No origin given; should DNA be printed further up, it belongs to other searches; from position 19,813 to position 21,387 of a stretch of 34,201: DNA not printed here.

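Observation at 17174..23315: Self-contained sulfate -> sulfite -> cysteate -> acyl-cysteate operon: candidate sulfonolipid (capnine-type) pathway in a non-Bacteroidota genome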

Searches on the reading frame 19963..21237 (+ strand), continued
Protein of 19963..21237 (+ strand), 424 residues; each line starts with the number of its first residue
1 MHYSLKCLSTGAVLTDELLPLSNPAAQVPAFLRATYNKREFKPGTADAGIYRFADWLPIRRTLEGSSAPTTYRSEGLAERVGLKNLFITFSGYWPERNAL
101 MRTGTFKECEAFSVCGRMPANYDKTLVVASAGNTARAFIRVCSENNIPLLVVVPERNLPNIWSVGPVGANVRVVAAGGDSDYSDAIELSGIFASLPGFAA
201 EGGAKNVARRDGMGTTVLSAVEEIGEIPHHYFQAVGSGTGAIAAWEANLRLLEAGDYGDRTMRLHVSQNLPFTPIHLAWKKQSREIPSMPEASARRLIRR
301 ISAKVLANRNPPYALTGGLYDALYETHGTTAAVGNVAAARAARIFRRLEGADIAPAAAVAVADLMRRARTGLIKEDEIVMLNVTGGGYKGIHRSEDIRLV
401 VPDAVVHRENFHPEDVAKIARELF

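Call 30: search_protein_families(library=ncbifam, proteins=[L015:12505-13383:+, L048:12535-13332:+, L015:13457-15220:+, L015:15204-15515:+, L048:9142-9765:-, L013:13678-14847:+, L048:13350-14477:-, L048:14579-16180:-, L013:14932-17301:+, L013:17314-18576:+], max_evalue=0.00001)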
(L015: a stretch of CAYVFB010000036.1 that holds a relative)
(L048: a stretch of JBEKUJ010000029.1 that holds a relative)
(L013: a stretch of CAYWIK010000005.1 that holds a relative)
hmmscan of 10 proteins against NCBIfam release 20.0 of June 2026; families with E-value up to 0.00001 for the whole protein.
L015:12505-13383:+ (292 aa): 208 families (the best 25 are shown)
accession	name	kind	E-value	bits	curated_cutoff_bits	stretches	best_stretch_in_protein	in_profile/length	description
NF004823.0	PRK06179.1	subfamily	3.8e-70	236.4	310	1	18-283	2-270/271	oxidoreductase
NF004826.0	PRK06182.1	subfamily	2.1e-58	197.8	305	1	19-279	2-272/274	oxidoreductase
NF005372.1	PRK06914.1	subfamily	2.7e-50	171.2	320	1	21-280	2-277/279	SDR family oxidoreductase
NF006114.0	PRK08263.1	subfamily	9.8e-48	162.8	290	1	21-248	3-237/280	short chain dehydrogenase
NF004824.0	PRK06180.1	subfamily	1e-45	156.1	298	1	19-249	2-242/279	oxidoreductase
NF004284.0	PRK05693.1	equivalog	7.5e-44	150.3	326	1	23-283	3-271/274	SDR family oxidoreductase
NF049977.1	KDhSphingRedKdsR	equivalog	1.9e-41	142.3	400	1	20-278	2-265/267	3-ketodihydrosphingosine reductase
NF004649.0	PRK05993.1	equivalog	3.6e-39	134.7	387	1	18-278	1-275/277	SDR family oxidoreductase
NF006776.0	PRK09291.1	equivalog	4.1e-37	128.2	265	1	24-246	5-230/257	SDR family oxidoreductase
NF006119.0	PRK08264.1-5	subfamily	4.2e-36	124.6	249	1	19-200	4-180/233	SDR family oxidoreductase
NF005878.0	PRK07825.1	subfamily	7.6e-36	123.9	287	1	21-221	9-214/278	short chain dehydrogenase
NF005672.0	PRK07454.1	equivalog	1e-34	119.8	234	1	18-206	3-200/241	SDR family oxidoreductase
NF005559.1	PRK07231.1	subfamily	1.8e-34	119.3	215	1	20-230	3-220/249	glucose 1-dehydrogenase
NF005095.0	PRK06523.1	subfamily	2.8e-34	118.8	231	1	20-204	9-196/261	oxidoreductase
NF004825.0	PRK06181.1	equivalog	1e-32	113.5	215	1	21-250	6-236/268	SDR family oxidoreductase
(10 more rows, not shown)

L048:12535-13332:+ (265 aa): 210 families (the best 25 are shown)
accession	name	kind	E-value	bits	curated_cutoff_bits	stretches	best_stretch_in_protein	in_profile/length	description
NF004823.0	PRK06179.1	subfamily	6.4e-60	202.9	310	1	5-264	8-270/271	oxidoreductase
NF004826.0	PRK06182.1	subfamily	7.7e-51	173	305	1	5-260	7-272/274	oxidoreductase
NF005372.1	PRK06914.1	subfamily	5e-49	167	320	1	6-261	6-277/279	SDR family oxidoreductase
NF004824.0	PRK06180.1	subfamily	1.4e-44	152.3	298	1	4-237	6-249/279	oxidoreductase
NF006114.0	PRK08263.1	subfamily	3.7e-43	147.8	290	1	6-229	7-237/280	short chain dehydrogenase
NF004649.0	PRK05993.1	equivalog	3.6e-41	141.2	387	1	3-259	5-275/277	SDR family oxidoreductase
NF006776.0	PRK09291.1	equivalog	3.9e-41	141.3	265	1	2-227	2-230/257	SDR family oxidoreductase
NF006073.0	PRK08219.1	equivalog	1.3e-39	136.2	218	1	4-192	5-191/227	SDR family oxidoreductase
NF004284.0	PRK05693.1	equivalog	2.5e-39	135.5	326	1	4-263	3-270/274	SDR family oxidoreductase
NF005878.0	PRK07825.1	subfamily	8.7e-39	133.5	287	1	4-178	11-190/278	short chain dehydrogenase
NF049977.1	KDhSphingRedKdsR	equivalog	3.8e-38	131.4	400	1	5-260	6-266/267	3-ketodihydrosphingosine reductase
NF005672.0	PRK07454.1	equivalog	1.2e-35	122.9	234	1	3-212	7-224/241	SDR family oxidoreductase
NF006118.0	PRK08264.1-4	subfamily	1.3e-34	119.8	279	1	3-211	6-217/244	SDR family oxidoreductase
NF004825.0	PRK06181.1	equivalog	1.3e-34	119.7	215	1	4-259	8-261/268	SDR family oxidoreductase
NF006119.0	PRK08264.1-5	subfamily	6.3e-34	117.5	249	1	3-169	7-168/233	SDR family oxidoreductase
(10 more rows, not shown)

L015:13457-15220:+ (587 aa): 31 families (the best 25 are shown)
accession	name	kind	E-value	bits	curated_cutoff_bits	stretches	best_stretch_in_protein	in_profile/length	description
NF005331.0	PRK06854.1-2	equivalog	1.7e-267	888.4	557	1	23-586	2-562/563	adenylyl-sulfate reductase subunit alpha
TIGR02061.1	aprA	equivalog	1.8e-100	337.3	641.75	1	32-566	1-600/616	adenylyl-sulfate reductase subunit alpha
NF006131.0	PRK08275.1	equivalog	2.5e-70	237.4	587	1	23-568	3-544/577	fumarate reductase/succinate dehydrogenase flavoprotein subunit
NF010374.0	PRK13800.1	equivalog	5.9e-54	183.7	1196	1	26-422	9-411/898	fumarate reductase/succinate dehydrogenase flavoprotein subunit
NF004900.0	PRK06263.1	equivalog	2e-33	115.8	718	1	26-558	3-530/546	fumarate reductase (CoM/CoB) subunit TfrA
TIGR01812.1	sdhA_frdA_Gneg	subfamily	8.7e-30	103.7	567.3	1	32-570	1-550/568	succinate dehydrogenase or fumarate reductase, flavoprotein subunit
NF004724.0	PRK06069.1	subfamily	5.1e-28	97.6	826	1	27-567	2-556/577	succinate dehydrogenase/fumarate reductase flavoprotein subunit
NF006686.0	PRK09231.1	equivalog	6.9e-24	84.3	854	2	27-292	2-268/598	fumarate reductase (quinol) flavoprotein subunit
TIGR01176.1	fum_red_Fp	equivalog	1.2e-21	76.9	932.7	2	29-292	2-266/580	fumarate reductase (quinol) flavoprotein subunit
TIGR00551.1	nadB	equivalog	5.7e-21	74.8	452.75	1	30-549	2-489/489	L-aspartate oxidase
NF004613.0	PRK05945.1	equivalog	5.2e-18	64.9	824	1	29-293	2-269/575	succinate dehydrogenase/fumarate reductase flavoprotein subunit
NF005701.0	PRK07512.1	equivalog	3.1e-17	62.1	528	1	25-429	4-402/516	L-aspartate oxidase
TIGR01816.1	sdhA_forward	equivalog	1.2e-16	60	727.35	1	31-566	3-555/584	succinate dehydrogenase flavoprotein subunit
NF006567.0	PRK09077.1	equivalog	8.3e-16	57.3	629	1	26-254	4-239/537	L-aspartate oxidase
NF005867.0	PRK07804.1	equivalog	9.4e-16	57.1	639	1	28-253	16-243/548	L-aspartate oxidase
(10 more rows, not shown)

L015:15204-15515:+ (103 aa): 17 families
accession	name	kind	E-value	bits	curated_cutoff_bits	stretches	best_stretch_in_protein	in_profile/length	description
NF040864.1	HgcB_ferredoxin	equivalog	9.3e-12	44.6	99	1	2-61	8-66/93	mercury methylation ferredoxin HgcB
TIGR02060.1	aprB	equivalog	2e-11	43.9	135.65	1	4-87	4-95/132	adenylyl-sulfate reductase subunit beta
NF043039.1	HgcAB_like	equivalog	2.7e-10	40.4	285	1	2-57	294-350/350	HgcAB-like fusion protein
NF045874.1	Vhu_polyferre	exception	1.1e-09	37.5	600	1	2-57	190-244/381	F420-non-reducing hydrogenase associated-polyferredoxin VhuB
TIGR04395.1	cutC_activ_rSAM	equivalog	1.3e-07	31.2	360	1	4-57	50-104/309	choline TMA-lyase-activating enzyme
TIGR02700.1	flavo_MJ0208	hypoth_equivalog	2e-07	30.5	251.35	1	3-57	143-195/234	dihydromethanopterin reductase (acceptor)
TIGR02179.1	PorD_KorD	subfamily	2.7e-07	30.6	60.05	1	5-57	22-73/78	2-oxoacid:acceptor oxidoreductase, delta subunit, pyruvate/2-ketoisovalerate family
NF038196.1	ferrodoxin_EFR1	subfamily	3.2e-07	30.6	75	1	8-58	184-231/242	EFR1 family ferrodoxin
NF040684.1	PorD_Arch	equivalog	3.6e-07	30.2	120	1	5-57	29-80/85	pyruvate synthase subunit PorD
NF040770.1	hetero_SS_HdrA2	exception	3.9e-07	28.6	1100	1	2-58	571-625/777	CoB-CoM heterodisulfide reductase HdrA2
NF041715.1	arsenate_red_ArrB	equivalog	8.6e-07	28.7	450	1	9-58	56-106/233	arsenate respiratory reductase iron-sulfur subunit ArrB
NF041891.1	hdrA_Methbact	equivalog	9.5e-07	27.4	1300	1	4-57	568-619/762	ferredoxin:CoB-CoM heterodisulfide reductase subunit HdrA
NF006221.0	PRK08348.1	subfamily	2.1e-06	27.5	124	1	3-101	39-129/136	NADH-plastoquinone oxidoreductase subunit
NF042909.1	FMH_DH_FwdF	exception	2.1e-06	27.1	375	1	3-59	220-277/336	tungsten-dependent formylmethanofuran dehydrogenase subunit FwdF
TIGR02163.1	napH_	subfamily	2.6e-06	27.2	213.05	1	3-58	195-253/255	NapH/MauN family ferredoxin-type protein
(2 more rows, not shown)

L048:9142-9765:- (207 aa): 10 families
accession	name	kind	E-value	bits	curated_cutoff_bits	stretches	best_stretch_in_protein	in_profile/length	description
NF051457.1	acryl_TF_AcuR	equivalog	2e-10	40.3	247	1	4-100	17-114/204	acrylate utilization transcriptional regulator AcuR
NF050111.1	TransRegSACE7040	equivalog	4.8e-10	39.6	250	1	4-97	1-95/186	SACE_7040 family transcriptional regulator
NF058643.1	TranRegCurRPseudo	equivalog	1.9e-09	37.5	300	1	6-72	9-75/193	TetR family transcriptional repressor CurR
NF041196.1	ScbR_bind_reg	equivalog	3.7e-09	37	150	1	6-147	8-144/191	ScbR family autoregulator-binding transcription factor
NF053878.1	FATransRegFadRBac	equivalog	7.3e-08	32.4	200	1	15-157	14-153/190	fatty acid metabolism transcriptional regulator FadR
TIGR03968.1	mycofact_TetR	equivalog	2.2e-07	30.7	224.9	1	6-50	11-55/190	mycofactocin system transcriptional regulator MftR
NF007949.0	PRK10668.1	equivalog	2.2e-07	30.6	271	1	6-87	13-95/216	multidrug efflux transporter transcriptional repressor AcrR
NF053516.1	TranRepPrsAVib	equivalog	5.5e-07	29.6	300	1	4-58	6-60/208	TetR family transcriptional repressor PsrA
TIGR03384.1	betaine_BetI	equivalog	9.6e-07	28.7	201.3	1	1-84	5-88/189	choline-binding transcriptional repressor BetI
NF053731.1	TransRegFasRMycb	equivalog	5.7e-06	26.3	330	1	4-81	11-88/199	HTH-type transcriptional activator FasR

L013:13678-14847:+ (389 aa): 55 families (the best 25 are shown)
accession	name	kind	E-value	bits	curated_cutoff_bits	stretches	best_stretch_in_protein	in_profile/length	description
TIGR04350.1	C_S_lyase_PatB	subfamily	2.5e-147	490.8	340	1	6-388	2-383/384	PatB family C-S lyase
NF004770.0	PRK06108.1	subfamily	5.4e-38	130.8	422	1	25-386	32-390/396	pyridoxal phosphate-dependent aminotransferase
NF041364.1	GntC_guanitoxin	equivalog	1.2e-35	123.1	415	1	93-385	66-354/356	guanitoxin biosynthesis PLP-dependent (S)-gamma-hydroxy-L-arginine cyclodehydratase GntC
NF005817.0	PRK07683.1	equivalog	6.9e-32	110.6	575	1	28-386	27-379/387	aminotransferase A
NF005816.0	PRK07682.1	equivalog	1.1e-31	109.9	620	1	100-384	103-379/390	aminotransferase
NF004975.0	PRK06348.1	equivalog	1.2e-28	100.3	549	1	29-386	29-381/384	pyridoxal phosphate-dependent aminotransferase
NF005744.0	PRK07568.1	subfamily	3.5e-28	98.5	389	1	40-326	41-322/398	pyridoxal phosphate-dependent aminotransferase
TIGR01265.1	tyr_nico_aTase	subfamily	5.3e-28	98.1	292.45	1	61-385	70-396/403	tyrosine/nicotianamine family aminotransferase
TIGR01264.1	tyr_amTase_E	equivalog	7.1e-28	97.5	474.25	1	61-385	70-396/403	tyrosine transaminase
NF041091.1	asp_aminotase_Arch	equivalog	1.4e-27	96.5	550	1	33-385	31-372/376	aspartate aminotransferase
NF005855.0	PRK07777.1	equivalog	8.4e-27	94.5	553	1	97-347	99-344/391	pyridoxal phosphate-dependent aminotransferase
TIGR03540.1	DapC_direct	equivalog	1.6e-26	93.1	593.25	1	30-386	30-382/383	LL-diaminopimelate aminotransferase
NF006230.0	PRK08363.1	equivalog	9.6e-26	90.5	534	1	40-384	44-388/398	alanine aminotransferase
NF006756.0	PRK09276.1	subfamily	2.8e-25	89.1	507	1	30-386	32-384/387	LL-diaminopimelate aminotransferase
NF006229.0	PRK08361.1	equivalog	3.7e-25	88.7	624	1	29-387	33-387/391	aspartate aminotransferase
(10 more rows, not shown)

L048:13350-14477:- (375 aa): 7 families
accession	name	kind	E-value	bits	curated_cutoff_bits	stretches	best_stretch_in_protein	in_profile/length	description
TIGR02866.1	CoxB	equivalog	1.5e-11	44.2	147.7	1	302-374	119-191/202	cytochrome c oxidase subunit II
TIGR04246.1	nitrous_NosZ_Gp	equivalog_domain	6.2e-11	41.3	625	1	285-374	483-576/578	Sec-dependent nitrous-oxide reductase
NF008359.0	PRK11148.1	equivalog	1.5e-10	41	225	1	22-218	12-210/275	3',5'-cyclic-AMP phosphodiesterase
NF050112.1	PhdiestSpdARhizob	equivalog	2.5e-08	33.9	400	1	48-214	24-199/264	2', 3'cyclic nucleotide phosphodiesterase SpdA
TIGR03767.1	P_acnes_RR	hypoth_equivalog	3.7e-08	32.5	330.75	1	87-216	258-393/496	TIGR03767 family metallophosphoesterase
NF052460.1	L-NosZ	equivalog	5.4e-08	31.8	700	1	279-375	371-479/480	clade III lactonase-type nitrous-oxide reductase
TIGR04244.1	nitrous_NosZ_RR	equivalog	4e-07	28.9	625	1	287-375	535-627/627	TAT-dependent nitrous-oxide reductase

L048:14579-16180:- (533 aa): 50 families (the best 25 are shown)
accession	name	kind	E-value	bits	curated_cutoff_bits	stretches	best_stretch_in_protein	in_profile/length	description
TIGR00711.1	efflux_EmrB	subfamily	8.2e-128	427.2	230.2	1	34-516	5-485/485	DHA2 family efflux MFS transporter permease subunit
NF000391.1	EmrB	exception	2e-66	224.6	925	1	36-516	15-494/501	multidrug efflux MFS transporter permease subunit EmrB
NF000060.1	MFS_efflux_LmrB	exception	7.4e-63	213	800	1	30-442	15-430/479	lincomycin efflux MFS transporter Lmr(B)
NF007799.0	PRK10504.1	subfamily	6.6e-62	209.9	426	1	36-436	15-414/471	multidrug transporter subunit MdtD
NF000025.1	MFS_efflux_tcmA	exception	3.4e-52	177.9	999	1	16-521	12-520/538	tetracenomycin C efflux MFS transporter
NF011571.1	PRK14995.1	subfamily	1.7e-45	155.7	701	1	28-469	4-448/493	SmvA family efflux MFS transporter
NF000009.1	tet_MFS_Tcr3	exception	2.8e-39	135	1000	1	36-446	36-450/512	tetracycline efflux MFS transporter Tcr3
NF033896.2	MFS_LfrA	equivalog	3.4e-38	131.5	825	1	27-508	17-493/504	efflux MFS transporter LfrA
NF000218.1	FexA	exception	1.7e-37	129.2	900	1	39-468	29-462/475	chloramphenicol/florfenicol efflux MFS transporter FexA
NF012169.0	qepA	equivalog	1.4e-35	123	1075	1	28-511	19-493/511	fluoroquinolone efflux MFS transporter QepA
NF000095.1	tet_MFS_OtrB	exception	2.1e-35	122.3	999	1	36-436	31-438/563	oxytetracycline resistance efflux MFS transporter OtrB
NF000089.1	qac_MFS_AB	exception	8.4e-34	117.2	900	1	27-508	16-491/514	QacA/B family quaternary ammonium compound efflux MFS transporter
NF040895.2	MFS_effux_SdrM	equivalog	1.8e-33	116.3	550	1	34-436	8-405/441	multidrug efflux MFS transporter SdrM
NF040856.1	FexB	exception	2e-29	102.8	950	1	49-445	32-430/469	chloramphenicol/florfenicol efflux MFS transporter FexB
NF012175.1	tet_MFS_L_K_45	equivalog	2e-28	99.4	650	1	38-436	7-395/444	Tet(L)/Tet(K)/Tet(45) family tetracycline efflux MFS transporter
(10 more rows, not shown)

L013:14932-17301:+ (789 aa): 5 families
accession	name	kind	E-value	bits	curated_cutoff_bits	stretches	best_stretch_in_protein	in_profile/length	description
TIGR00764.1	lon_rel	equivalog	9.6e-39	133.4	516.6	1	347-749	208-591/608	ATP-dependent protease LonB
TIGR02903.1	spore_lon_C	equivalog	1.1e-15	57.2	678.8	1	560-719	445-591/615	Lon family ATP-dependent protease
TIGR02902.1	spore_lonB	equivalog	1.2e-12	47.3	723.3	1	633-720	429-508/531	ATP-dependent protease LonB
TIGR00763.1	lon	equivalog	6.2e-07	28.3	608.05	1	645-716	700-764/795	endopeptidase La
NF008053.0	PRK10787.1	equivalog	3.5e-06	25.4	891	1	642-721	673-745/784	endopeptidase La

L013:17314-18576:+ (420 aa): 5 families
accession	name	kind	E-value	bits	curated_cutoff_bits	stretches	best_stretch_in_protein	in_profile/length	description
NF003976.0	PRK05469.1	subfamily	4.4e-147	490.2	255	1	13-419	3-408/409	tripeptide aminopeptidase PepT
TIGR01882.1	peptidase-T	equivalog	6.2e-121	404.1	285.75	1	13-419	3-409/410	peptidase T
NF009920.0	PRK13381.1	subfamily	5.4e-114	381.2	293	1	12-418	6-410/412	peptidase T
TIGR01883.1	PepT-like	hypoth_equivalog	8.4e-35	120.4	274.25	1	135-413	83-360/361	peptidase T-like protein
TIGR01893.1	aa-his-dipept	subfamily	4.2e-06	25.7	343.75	0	135-225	93-179/478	beta-Ala-His dipeptidase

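Call 63: search_protein_families(library=pfam, proteins=[L047:4967-5812:-, L047:3834-5000:-, L015:3831-4988:-, L015:5096-7231:-, L013:5868-7235:-, L047:12796-14076:+, L018:6115-7140:-, L018:14310-15251:-, L047:5834-6352:+, L019:5187-5681:+], max_evalue=0.0001)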
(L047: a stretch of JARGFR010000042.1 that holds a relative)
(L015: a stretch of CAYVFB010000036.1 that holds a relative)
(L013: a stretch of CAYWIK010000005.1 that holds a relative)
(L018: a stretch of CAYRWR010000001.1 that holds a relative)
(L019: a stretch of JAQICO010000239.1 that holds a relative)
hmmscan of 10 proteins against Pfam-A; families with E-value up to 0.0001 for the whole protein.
L047:4967-5812:- (281 aa): 2 families
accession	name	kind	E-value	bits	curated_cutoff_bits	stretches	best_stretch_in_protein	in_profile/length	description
PF01739.24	CheR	-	1.9e-68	230.2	27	1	83-273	1-194/195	CheR methyltransferase, SAM binding domain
PF03705.20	CheR_N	-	1.6e-11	44.1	27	1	20-70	3-53/53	CheR methyltransferase, all-alpha domain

L047:3834-5000:- (388 aa): 2 families
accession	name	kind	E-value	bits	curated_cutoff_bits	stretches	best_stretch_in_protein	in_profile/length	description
PF01339.22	CheB_methylest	-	1.1e-61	208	24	1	201-380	1-174/174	CheB methylesterase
PF00072.30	Response_reg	-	1.1e-24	87.2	30.2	1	21-127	1-103/111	Response regulator receiver domain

L015:3831-4988:- (385 aa): 2 families
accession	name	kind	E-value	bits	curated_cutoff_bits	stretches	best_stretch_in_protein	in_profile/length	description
PF00226.36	DnaJ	-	6.3e-16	58.7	27.8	1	7-67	1-62/63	DnaJ domain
PF00990.26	GGDEF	-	1.2e-11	45.1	23.8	1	244-364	4-125/161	Diguanylate cyclase, GGDEF domain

L015:5096-7231:- (711 aa): 3 families
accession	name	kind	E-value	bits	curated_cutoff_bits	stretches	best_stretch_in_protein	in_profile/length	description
PF00015.26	MCPsignal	-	1.2e-52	178.7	34.6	1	465-620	2-171/172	Methyl-accepting chemotaxis protein (MCP) signalling domain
PF02743.24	dCache_1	-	5.1e-21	75.8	45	1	51-277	8-240/240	Cache domain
PF00672.30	HAMP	-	1.4e-15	57.8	25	1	311-362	1-52/53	HAMP domain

L013:5868-7235:- (455 aa): 1 family
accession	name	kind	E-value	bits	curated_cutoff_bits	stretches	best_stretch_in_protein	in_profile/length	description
PF01554.23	MatE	-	1.4e-55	187.8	24.9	2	252-413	1-160/161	MatE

L047:12796-14076:+ (426 aa): 1 family
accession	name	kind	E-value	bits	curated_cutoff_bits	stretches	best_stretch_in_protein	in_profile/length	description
PF01553.26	Acyltransferase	-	9.6e-08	32.4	23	1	43-161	9-127/132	Acyltransferase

L018:6115-7140:- (341 aa): 1 family
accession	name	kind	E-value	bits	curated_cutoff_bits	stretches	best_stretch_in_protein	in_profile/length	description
PF06167.18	Peptidase_M90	-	1.1e-62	212.2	26.2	1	90-310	13-243/243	Glucose-regulated metallo-peptidase M90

L018:14310-15251:- (313 aa): 1 family
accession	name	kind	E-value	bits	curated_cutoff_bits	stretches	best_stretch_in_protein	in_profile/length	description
PF01963.22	TraB_PrgY_gumN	-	7.5e-61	206.7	26.8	1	52-308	2-263/263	TraB/PrgY/gumN family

L047:5834-6352:+ (172 aa): 0 families

L019:5187-5681:+ (164 aa): 0 families

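Call 73: search_solved_structures(query=L048:12535-13332:+, max_evalue=1e-10)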
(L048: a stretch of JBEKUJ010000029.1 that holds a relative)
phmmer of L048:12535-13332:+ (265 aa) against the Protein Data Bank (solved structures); distinct sequences matched with E-value up to 1e-10: 308 (the best 60 are shown).
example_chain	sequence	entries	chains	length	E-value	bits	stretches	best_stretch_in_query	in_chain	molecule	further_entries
3m1a_A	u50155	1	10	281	5.3e-32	114.6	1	6-248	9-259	Putative dehydrogenase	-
3rkr_A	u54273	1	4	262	3.2e-23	85.8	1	6-187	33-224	Short chain oxidoreductase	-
1iol_A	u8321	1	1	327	3.5e-22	82.4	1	5-179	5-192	ESTROGENIC 17-BETA HYDROXYSTEROID DEHYDROGENASE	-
1a27_A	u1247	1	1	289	6.1e-22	81.6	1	5-179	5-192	17-BETA-HYDROXYSTEROID-DEHYDROGENASE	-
1fdw_A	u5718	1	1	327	6.8e-22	81.4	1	5-179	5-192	17-BETA-HYDROXYSTEROID DEHYDROGENASE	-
6cgc_A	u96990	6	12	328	7.7e-22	81.3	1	5-179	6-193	Estradiol 17-beta-dehydrogenase 1 | 17-beta-hydroxysteroid dehydrogenase type 1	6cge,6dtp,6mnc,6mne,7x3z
1fds_A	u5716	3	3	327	8.9e-22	81.1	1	5-179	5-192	17-BETA-HYDROXYSTEROID-DEHYDROGENASE | Estradiol 17-beta-dehydrogenase 1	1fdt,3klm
1bhs_A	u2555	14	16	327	9.1e-22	81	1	5-179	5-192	17BETA-HYDROXYSTEROID DEHYDROGENASE | ESTROGENIC 17-BETA HYDROXYSTEROID DEHYDROGENASE | PROTEIN (ESTRADIOL 17 BETA-DEHYDROGENASE 1)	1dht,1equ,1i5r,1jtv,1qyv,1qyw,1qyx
1fdu_A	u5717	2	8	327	9.2e-22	81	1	5-179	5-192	17-BETA-HYDROXYSTEROID DEHYDROGENASE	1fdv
2jah_A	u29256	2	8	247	1.4e-21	80.4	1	5-207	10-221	CLAVULANIC ACID DEHYDROGENASE | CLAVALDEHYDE DEHYDROGENASE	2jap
1i01_A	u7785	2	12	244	3.2e-21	79.2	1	5-184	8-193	BETA-KETOACYL [ACP] REDUCTASE | 3-oxoacyl-[acyl-carrier protein] reductase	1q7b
5t2u_A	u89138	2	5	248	1e-20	77.6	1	5-182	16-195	Oxidoreductase, short chain dehydrogenase/reductase family protein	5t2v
6t77_A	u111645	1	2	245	1.1e-20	77.4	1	5-181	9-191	3-oxoacyl-ACP reductase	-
1q7c_A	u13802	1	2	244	1.2e-20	77.4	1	5-184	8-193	3-oxoacyl-[acyl-carrier protein] reductase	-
3p19_A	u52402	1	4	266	1.8e-20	76.8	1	4-179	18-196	Putative blue fluorescent protein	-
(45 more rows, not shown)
